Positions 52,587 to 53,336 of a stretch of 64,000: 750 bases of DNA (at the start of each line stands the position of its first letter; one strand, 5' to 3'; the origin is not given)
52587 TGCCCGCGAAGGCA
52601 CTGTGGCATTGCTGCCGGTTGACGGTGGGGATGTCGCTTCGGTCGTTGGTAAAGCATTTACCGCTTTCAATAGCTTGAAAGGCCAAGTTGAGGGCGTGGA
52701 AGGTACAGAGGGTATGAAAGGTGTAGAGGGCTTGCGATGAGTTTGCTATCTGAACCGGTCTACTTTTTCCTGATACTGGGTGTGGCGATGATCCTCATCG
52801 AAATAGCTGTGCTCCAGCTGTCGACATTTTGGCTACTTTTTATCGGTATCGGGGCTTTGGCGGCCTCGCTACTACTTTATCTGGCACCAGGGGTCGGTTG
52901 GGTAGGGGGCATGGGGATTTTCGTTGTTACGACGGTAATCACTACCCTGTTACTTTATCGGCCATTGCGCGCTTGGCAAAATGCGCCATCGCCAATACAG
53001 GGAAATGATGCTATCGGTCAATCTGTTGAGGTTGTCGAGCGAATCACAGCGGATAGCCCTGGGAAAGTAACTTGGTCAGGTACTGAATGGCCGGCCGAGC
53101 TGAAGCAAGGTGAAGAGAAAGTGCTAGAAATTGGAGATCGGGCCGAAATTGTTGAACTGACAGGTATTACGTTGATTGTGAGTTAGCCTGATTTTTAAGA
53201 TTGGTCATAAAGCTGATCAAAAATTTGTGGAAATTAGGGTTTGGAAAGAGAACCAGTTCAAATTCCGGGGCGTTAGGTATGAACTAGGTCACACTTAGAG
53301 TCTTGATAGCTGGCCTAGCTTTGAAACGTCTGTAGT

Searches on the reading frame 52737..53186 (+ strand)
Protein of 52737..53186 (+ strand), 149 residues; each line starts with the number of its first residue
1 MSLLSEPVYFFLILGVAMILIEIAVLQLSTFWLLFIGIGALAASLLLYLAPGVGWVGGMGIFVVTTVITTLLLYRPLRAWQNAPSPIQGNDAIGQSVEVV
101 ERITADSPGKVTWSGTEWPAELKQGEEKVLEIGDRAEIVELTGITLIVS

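Call 13: search_protein_families(library=pfam, proteins=[window:52737-53186:+])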
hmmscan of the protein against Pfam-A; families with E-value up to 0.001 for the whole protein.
window:52737-53186:+ (149 aa): 1 family
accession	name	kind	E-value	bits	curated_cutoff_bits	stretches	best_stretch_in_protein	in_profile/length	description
PF01957.25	NfeD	-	6.3e-07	30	29.1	1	91-148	3-55/57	NfeD-like C-terminal, partner-binding domain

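Call 14: find_homologous_proteins(query=window:52737-53183:+, max_evalue=1e-10)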
Query window:52737-53183:+ (149 aa): 20 proteins with E <= 1e-10 among 106 candidates.
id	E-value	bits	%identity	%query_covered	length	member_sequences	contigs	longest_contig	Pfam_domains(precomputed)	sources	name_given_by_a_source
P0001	8.4e-87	306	99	100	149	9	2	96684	PF01957.26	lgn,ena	-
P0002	1.6e-68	247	75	100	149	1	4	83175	PF01957.26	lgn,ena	-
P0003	6.0e-67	242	77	100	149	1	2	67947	PF01957.26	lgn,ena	-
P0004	1.1e-66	241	76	100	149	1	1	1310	-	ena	-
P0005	3.2e-59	217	70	100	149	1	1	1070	PF01957.26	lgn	-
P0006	3.9e-57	210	67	99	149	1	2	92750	PF01957.26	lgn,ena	-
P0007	8.8e-57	209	64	100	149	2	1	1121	PF01957.26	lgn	-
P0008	5.7e-49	184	60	100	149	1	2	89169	PF01957.26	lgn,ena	-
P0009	8.9e-41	157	55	85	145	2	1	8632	PF01957.26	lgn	-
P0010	5.4e-38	148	49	97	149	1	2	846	PF01957.26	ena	-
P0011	2.5e-37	146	51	95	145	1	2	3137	PF01957.26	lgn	-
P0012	3.4e-37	145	50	97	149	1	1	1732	PF01957.26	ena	-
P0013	4.0e-37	145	51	99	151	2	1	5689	PF01957.26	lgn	-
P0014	8.3e-37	144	50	96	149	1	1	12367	PF01957.26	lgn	-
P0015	1.3e-36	144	52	96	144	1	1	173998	PF01957.26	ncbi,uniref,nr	ncbi:NfeD family protein [Paraferrimonas sp. SM1919]|uniref:NfeD family protein n=1 Tax=Paraferrimon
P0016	4.2e-36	142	48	97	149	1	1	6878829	PF01957.26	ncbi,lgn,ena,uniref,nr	ncbi:NfeD family protein [Agarilytica rhodophyticola]|uniref:NfeD family protein n=1 Tax=Agarilytica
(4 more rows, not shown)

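Call 15: find_encoding_contigs(protein=P0001, flank=4000, max_places=4)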
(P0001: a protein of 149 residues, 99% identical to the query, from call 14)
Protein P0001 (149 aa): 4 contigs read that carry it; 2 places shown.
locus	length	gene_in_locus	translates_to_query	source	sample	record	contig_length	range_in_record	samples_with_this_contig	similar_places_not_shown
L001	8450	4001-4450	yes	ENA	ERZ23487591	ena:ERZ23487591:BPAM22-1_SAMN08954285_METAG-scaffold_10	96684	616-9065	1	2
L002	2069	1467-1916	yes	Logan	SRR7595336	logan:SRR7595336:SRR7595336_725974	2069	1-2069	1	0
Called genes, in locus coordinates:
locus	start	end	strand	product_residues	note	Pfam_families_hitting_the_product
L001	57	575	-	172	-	PF03449:GreA_GreB_N, PF01272:GreA_GreB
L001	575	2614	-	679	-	PF26549:Tricorn_N (faint), PF00135:COesterase (weak), PF12146:Hydrolase_4 (faint), PF20434:BD-FAE, PF00326:Peptidase_S9, PF01738:DLH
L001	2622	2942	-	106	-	PF01253:SUI1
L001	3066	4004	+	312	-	PF01145:Band_7, PF16200:Band_7_C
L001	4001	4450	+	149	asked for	PF01957:NfeD (weak)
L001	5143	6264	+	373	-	PF25919:BSH_CusB (faint), PF25917:BSH_RND (weak), PF25973:BSH_CzcB, PF25954:Beta-barrel_RND_2 (weak)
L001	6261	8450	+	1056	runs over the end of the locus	PF00873:ACR_tran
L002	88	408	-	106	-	PF01253:SUI1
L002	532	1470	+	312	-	PF01145:Band_7, PF16200:Band_7_C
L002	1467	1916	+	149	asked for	PF01957:NfeD (weak)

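Call 16: find_encoding_contigs(protein=P0002, flank=4000, max_places=4)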
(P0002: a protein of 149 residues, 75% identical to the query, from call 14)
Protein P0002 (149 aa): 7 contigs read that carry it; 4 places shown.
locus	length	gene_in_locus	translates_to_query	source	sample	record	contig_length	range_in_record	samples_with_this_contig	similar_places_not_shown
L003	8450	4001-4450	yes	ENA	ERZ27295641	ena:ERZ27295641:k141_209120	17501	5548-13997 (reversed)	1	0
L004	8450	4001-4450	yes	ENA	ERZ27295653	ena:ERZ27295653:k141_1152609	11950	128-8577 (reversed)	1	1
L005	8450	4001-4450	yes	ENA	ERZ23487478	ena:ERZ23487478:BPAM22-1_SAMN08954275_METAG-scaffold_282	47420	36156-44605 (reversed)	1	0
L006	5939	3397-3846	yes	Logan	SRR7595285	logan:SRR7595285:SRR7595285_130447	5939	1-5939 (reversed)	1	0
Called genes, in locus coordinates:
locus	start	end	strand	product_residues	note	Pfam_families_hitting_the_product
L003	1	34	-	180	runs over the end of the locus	PF07963:N_methyl, PF00114:Pilin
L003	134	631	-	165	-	PF03449:GreA_GreB_N, PF01272:GreA_GreB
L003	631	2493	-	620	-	PF26549:Tricorn_N (faint), PF12146:Hydrolase_4 (faint), PF20434:BD-FAE, PF00326:Peptidase_S9, PF01738:DLH (weak)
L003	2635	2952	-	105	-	PF01253:SUI1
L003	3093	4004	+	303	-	PF01145:Band_7, PF16200:Band_7_C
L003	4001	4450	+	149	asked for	PF01957:NfeD (weak)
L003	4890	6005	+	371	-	PF25919:BSH_CusB (faint), PF25917:BSH_RND, PF25973:BSH_CzcB, PF25954:Beta-barrel_RND_2 (weak)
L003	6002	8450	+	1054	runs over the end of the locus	PF00873:ACR_tran, PF03176:MMPL (faint)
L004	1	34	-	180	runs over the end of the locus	PF07963:N_methyl, PF00114:Pilin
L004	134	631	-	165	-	PF03449:GreA_GreB_N, PF01272:GreA_GreB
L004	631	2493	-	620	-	PF26549:Tricorn_N (faint), PF12146:Hydrolase_4 (faint), PF20434:BD-FAE, PF00326:Peptidase_S9, PF01738:DLH (weak)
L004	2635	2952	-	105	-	PF01253:SUI1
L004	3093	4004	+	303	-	PF01145:Band_7, PF16200:Band_7_C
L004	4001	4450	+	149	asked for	PF01957:NfeD (weak)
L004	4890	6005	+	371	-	PF25919:BSH_CusB (faint), PF25917:BSH_RND, PF25973:BSH_CzcB, PF25954:Beta-barrel_RND_2 (weak)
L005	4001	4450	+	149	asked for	PF01957:NfeD (weak)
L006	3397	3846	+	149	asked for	PF01957:NfeD (weak)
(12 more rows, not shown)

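Call 17: find_encoding_contigs(protein=P0003, flank=4000, max_places=4)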
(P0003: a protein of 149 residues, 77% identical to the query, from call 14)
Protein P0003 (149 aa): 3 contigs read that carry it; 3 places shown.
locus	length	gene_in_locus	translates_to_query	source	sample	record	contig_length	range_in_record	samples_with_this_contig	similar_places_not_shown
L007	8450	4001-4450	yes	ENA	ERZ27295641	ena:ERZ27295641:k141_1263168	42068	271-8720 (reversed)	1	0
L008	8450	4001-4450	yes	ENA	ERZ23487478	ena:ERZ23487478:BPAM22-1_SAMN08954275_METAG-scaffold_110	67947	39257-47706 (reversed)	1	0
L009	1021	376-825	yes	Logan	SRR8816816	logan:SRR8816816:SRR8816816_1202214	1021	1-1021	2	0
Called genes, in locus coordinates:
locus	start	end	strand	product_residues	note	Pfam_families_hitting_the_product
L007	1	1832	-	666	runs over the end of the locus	PF26549:Tricorn_N (faint), PF00135:COesterase (weak), PF20434:BD-FAE, PF00561:Abhydrolase_1 (faint), PF00326:Peptidase_S9, PF01738:DLH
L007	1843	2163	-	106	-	PF01253:SUI1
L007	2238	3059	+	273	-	PF00520:Ion_trans, PF08016:PKD_channel (faint), PF07885:Ion_trans_2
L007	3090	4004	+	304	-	PF01145:Band_7, PF16200:Band_7_C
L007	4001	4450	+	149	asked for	PF01957:NfeD (weak)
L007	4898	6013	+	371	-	PF25917:BSH_RND (faint), PF25973:BSH_CzcB (weak), PF25954:Beta-barrel_RND_2 (weak)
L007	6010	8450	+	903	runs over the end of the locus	?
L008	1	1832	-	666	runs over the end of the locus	PF26549:Tricorn_N (faint), PF00135:COesterase (weak), PF20434:BD-FAE, PF00561:Abhydrolase_1 (faint), PF00326:Peptidase_S9, PF01738:DLH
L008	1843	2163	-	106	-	PF01253:SUI1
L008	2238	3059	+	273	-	PF00520:Ion_trans, PF08016:PKD_channel (faint), PF07885:Ion_trans_2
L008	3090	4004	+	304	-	PF01145:Band_7, PF16200:Band_7_C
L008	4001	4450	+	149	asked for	PF01957:NfeD (weak)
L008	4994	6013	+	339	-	PF25917:BSH_RND (faint), PF25973:BSH_CzcB (weak), PF25954:Beta-barrel_RND_2 (weak)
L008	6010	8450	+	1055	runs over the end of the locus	PF00873:ACR_tran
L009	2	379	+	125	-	?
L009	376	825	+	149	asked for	PF01957:NfeD (weak)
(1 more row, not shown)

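Call 21: find_encoding_contigs(protein=P0006, flank=3000, max_places=2)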
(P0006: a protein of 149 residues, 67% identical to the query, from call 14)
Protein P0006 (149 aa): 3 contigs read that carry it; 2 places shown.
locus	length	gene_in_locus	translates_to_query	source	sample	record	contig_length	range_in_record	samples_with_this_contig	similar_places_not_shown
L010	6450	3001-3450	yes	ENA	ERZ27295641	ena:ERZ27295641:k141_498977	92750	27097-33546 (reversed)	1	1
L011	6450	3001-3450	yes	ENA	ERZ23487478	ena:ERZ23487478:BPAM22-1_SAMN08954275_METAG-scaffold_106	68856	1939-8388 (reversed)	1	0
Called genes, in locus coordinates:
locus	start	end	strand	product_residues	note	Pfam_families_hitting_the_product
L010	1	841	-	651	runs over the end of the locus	PF26549:Tricorn_N (faint), PF07676:PD40 (faint), PF00135:COesterase, PF12146:Hydrolase_4 (faint), PF20434:BD-FAE, PF00326:Peptidase_S9, PF01738:DLH (weak)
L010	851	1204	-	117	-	PF01253:SUI1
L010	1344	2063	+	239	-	PF00520:Ion_trans, PF07885:Ion_trans_2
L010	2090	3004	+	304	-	PF01145:Band_7, PF16200:Band_7_C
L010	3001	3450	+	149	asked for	PF01957:NfeD (weak)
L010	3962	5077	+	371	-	PF25917:BSH_RND (weak), PF25973:BSH_CzcB (weak), PF25954:Beta-barrel_RND_2 (faint)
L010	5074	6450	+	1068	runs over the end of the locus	PF00873:ACR_tran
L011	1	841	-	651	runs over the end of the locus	PF26549:Tricorn_N (faint), PF07676:PD40 (faint), PF00135:COesterase (weak), PF12146:Hydrolase_4 (faint), PF20434:BD-FAE, PF00326:Peptidase_S9, PF01738:DLH (weak)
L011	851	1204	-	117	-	PF01253:SUI1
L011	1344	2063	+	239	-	PF00520:Ion_trans, PF07885:Ion_trans_2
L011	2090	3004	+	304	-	PF01145:Band_7, PF16200:Band_7_C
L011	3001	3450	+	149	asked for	PF01957:NfeD (weak)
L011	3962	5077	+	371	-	PF25917:BSH_RND (weak), PF25973:BSH_CzcB (weak), PF25954:Beta-barrel_RND_2 (faint)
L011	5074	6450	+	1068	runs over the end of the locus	PF00873:ACR_tran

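Call 22: find_encoding_contigs(protein=P0008, flank=3000, max_places=2)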
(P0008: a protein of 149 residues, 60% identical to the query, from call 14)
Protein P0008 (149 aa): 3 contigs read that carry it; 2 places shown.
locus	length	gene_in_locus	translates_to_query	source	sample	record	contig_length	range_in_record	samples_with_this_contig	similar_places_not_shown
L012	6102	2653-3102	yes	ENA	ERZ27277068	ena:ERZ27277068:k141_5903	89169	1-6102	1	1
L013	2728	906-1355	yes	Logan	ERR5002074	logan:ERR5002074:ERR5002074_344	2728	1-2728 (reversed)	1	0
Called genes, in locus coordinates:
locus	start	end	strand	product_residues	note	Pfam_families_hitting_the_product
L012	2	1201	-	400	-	?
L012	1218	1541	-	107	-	PF01253:SUI1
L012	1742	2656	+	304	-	PF01145:Band_7, PF16200:Band_7_C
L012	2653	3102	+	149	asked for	PF01957:NfeD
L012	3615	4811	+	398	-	PF25917:BSH_RND (weak), PF25973:BSH_CzcB (weak), PF25954:Beta-barrel_RND_2 (weak)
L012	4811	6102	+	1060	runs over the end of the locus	PF00873:ACR_tran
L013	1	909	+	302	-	?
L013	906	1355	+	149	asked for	PF01957:NfeD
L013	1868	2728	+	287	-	?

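Call 23: find_encoding_contigs(protein=P0016, flank=3000, max_places=2)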
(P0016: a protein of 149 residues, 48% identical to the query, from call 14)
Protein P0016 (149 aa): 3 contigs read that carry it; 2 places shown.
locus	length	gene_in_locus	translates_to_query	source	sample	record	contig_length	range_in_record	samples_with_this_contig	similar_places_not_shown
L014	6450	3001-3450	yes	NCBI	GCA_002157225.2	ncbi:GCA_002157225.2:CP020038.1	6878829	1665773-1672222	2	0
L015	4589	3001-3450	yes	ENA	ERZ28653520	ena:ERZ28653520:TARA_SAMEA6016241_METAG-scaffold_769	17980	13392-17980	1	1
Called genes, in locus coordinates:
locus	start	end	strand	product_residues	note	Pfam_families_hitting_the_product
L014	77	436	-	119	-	-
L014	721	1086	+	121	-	-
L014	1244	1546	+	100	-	-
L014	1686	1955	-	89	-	PF20075:DUF6471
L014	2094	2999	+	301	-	PF01145:Band_7, PF16200:Band_7_C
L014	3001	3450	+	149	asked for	PF01957:NfeD (weak)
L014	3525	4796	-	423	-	PF14312:FG-GAP_2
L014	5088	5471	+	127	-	PF00096:zf-C2H2 (faint)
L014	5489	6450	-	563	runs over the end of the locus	PF13426:PAS_9 (weak), PF08447:PAS_3, PF00015:MCPsignal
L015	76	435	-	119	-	-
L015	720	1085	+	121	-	-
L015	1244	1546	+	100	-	-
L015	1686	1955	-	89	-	PF20075:DUF6471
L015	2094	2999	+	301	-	PF01145:Band_7, PF16200:Band_7_C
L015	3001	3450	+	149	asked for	PF01957:NfeD (weak)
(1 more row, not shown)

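Call 30: find_encoding_contigs(protein=P0009, flank=3000, max_places=2)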
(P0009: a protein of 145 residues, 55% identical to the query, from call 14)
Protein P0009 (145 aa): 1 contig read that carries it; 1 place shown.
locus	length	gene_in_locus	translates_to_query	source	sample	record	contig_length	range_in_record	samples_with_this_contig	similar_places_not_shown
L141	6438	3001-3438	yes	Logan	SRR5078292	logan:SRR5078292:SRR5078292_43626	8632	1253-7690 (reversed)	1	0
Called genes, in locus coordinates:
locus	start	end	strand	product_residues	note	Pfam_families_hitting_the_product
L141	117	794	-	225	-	PF00753:Lactamase_B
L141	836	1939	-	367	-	PF00578:AhpC-TSA (weak), PF02630:SCO1-SenC, PF04314:LpqE-like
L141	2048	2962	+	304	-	PF01145:Band_7, PF16200:Band_7_C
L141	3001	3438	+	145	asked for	PF01957:NfeD (weak)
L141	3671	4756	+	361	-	PF01142:TruD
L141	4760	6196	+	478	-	PF04715:, PF00425:Chorismate_bind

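Call 31: find_encoding_contigs(protein=P0014, flank=3000, max_places=2)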
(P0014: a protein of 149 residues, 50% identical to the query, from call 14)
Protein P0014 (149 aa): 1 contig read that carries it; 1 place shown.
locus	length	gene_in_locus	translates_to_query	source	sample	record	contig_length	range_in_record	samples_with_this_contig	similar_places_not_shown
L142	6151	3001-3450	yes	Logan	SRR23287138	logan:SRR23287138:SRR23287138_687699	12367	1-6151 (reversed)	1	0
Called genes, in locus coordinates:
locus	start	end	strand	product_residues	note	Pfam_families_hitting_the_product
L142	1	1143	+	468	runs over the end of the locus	PF02878:PGM_PMM_I, PF02879:PGM_PMM_II, PF02880:PGM_PMM_III, PF00408:PGM_PMM_IV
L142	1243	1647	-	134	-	PF13279:4HBT_2, PF03061:4HBT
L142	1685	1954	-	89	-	PF20075:DUF6471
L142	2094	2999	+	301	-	PF01145:Band_7, PF16200:Band_7_C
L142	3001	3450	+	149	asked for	PF01957:NfeD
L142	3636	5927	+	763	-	PF05426:Alginate_lyase, PF07940:Hepar_II_III_C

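Call 32: find_encoding_contigs(protein=P0015, flank=3000, max_places=2)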
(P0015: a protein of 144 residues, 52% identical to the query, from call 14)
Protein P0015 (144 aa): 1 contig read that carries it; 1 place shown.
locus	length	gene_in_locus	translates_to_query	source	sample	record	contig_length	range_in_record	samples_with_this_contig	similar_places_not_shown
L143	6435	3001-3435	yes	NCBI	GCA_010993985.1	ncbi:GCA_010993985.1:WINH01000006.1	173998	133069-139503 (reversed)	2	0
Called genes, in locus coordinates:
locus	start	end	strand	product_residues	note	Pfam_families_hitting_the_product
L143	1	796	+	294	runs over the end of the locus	PF01297:ZnuA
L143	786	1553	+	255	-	PF00950:ABC-3 (weak)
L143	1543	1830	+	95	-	-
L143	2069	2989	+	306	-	PF01145:Band_7, PF16200:Band_7_C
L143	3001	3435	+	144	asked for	PF01957:NfeD (weak)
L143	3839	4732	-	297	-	-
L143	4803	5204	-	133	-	-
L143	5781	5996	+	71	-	-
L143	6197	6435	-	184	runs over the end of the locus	PF13505:OMP_b-brl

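Call 39: find_encoding_contigs(protein=P0007, flank=1500, max_places=2)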
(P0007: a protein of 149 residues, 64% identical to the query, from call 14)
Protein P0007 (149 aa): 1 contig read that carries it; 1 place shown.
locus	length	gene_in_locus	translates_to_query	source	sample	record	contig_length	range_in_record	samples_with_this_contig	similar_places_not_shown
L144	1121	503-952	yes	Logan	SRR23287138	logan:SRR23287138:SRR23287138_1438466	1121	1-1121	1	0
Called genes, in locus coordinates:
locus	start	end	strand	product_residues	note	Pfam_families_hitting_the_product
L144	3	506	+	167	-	?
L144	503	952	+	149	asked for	PF01957:NfeD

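Call 40: find_encoding_contigs(protein=P0005, flank=1500, max_places=2)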
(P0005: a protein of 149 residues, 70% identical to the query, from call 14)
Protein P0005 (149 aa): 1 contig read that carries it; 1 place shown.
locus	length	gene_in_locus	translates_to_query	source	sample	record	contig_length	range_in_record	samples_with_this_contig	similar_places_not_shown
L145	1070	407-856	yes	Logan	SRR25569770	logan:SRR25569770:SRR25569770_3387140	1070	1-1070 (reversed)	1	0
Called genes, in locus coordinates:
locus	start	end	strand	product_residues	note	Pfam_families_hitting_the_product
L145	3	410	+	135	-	?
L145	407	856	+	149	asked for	PF01957:NfeD (weak)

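Call 72: find_encoding_contigs(protein=P0006, flank=10000, max_places=1)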
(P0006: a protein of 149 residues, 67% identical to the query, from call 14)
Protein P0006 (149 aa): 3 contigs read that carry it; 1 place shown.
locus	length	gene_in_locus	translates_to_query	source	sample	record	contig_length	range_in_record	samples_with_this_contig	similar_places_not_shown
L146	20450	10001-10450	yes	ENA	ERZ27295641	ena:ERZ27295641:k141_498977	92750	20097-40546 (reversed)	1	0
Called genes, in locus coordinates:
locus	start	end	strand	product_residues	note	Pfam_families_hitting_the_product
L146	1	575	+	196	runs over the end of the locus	PF04264:YceI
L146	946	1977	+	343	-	PF08787:Alginate_lyase2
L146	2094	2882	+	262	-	PF00034:Cytochrom_C, PF13442:Cytochrome_CBB3 (weak)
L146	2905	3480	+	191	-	PF00652:Ricin_B_lectin (faint)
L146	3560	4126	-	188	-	-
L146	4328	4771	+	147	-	PF13511:DUF4124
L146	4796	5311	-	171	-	PF07963:N_methyl, PF00114:Pilin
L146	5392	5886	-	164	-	PF03449:GreA_GreB_N, PF01272:GreA_GreB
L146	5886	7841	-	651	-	PF26549:Tricorn_N (faint), PF07676:PD40 (faint), PF00135:COesterase, PF12146:Hydrolase_4 (faint), PF20434:BD-FAE, PF00326:Peptidase_S9, PF01738:DLH (weak)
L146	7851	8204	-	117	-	PF01253:SUI1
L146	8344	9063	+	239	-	PF00520:Ion_trans, PF07885:Ion_trans_2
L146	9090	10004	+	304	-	PF01145:Band_7, PF16200:Band_7_C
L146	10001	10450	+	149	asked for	PF01957:NfeD (weak)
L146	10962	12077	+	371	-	PF25917:BSH_RND (weak), PF25973:BSH_CzcB (weak), PF25954:Beta-barrel_RND_2 (faint)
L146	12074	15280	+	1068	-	PF00873:ACR_tran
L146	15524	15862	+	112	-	PF01627:Hpt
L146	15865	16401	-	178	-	PF00072:Response_reg, PF02954:HTH_8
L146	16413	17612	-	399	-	PF00512:HisKA (weak), PF02518:HATPase_c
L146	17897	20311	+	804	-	PF09458:H_lectin (faint)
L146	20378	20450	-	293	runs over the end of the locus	PF00126:HTH_1, PF03466:LysR_substrate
